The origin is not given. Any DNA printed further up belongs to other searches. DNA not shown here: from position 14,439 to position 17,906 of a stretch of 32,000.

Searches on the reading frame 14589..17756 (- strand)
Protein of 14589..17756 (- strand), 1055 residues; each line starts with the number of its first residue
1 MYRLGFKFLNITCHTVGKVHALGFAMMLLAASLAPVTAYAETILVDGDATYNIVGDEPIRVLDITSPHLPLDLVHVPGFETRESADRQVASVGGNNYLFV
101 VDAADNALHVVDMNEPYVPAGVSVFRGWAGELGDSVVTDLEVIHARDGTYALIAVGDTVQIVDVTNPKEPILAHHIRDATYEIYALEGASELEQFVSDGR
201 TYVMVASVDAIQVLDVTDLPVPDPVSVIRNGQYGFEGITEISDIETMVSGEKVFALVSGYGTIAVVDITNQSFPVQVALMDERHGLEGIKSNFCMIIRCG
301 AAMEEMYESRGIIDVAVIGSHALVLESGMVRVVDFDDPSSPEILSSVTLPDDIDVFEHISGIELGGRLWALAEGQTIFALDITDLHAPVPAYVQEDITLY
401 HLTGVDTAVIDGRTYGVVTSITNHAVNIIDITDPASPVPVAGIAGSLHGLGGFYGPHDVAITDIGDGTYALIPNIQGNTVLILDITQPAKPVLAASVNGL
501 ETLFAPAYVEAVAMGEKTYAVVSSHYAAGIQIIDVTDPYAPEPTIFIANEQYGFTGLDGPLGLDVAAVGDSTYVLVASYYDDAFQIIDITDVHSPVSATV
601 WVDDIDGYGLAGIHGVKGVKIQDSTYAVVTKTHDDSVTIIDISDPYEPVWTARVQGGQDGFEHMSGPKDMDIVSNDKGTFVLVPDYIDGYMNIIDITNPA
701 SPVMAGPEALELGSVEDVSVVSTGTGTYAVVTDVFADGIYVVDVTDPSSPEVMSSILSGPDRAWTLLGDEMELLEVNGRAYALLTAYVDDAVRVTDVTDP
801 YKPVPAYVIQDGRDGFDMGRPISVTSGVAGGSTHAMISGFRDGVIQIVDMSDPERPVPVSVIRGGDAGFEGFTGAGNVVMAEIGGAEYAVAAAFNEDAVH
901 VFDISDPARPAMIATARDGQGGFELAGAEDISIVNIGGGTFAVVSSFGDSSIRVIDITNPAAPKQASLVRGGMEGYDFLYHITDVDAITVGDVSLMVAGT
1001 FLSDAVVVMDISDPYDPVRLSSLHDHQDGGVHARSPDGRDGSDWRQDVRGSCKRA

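Call 14: search_protein_families(library=pfam, proteins=[window:14589-17756:-], max_evalue=0.01)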
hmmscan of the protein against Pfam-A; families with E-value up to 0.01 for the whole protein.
window:14589-17756:- (1055 aa): 1 family
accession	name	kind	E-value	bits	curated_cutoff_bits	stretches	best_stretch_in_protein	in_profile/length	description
PF08309.17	LVIVD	-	2.5e-14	52.7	20.2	0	688-706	20-38/42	LVIVD repeat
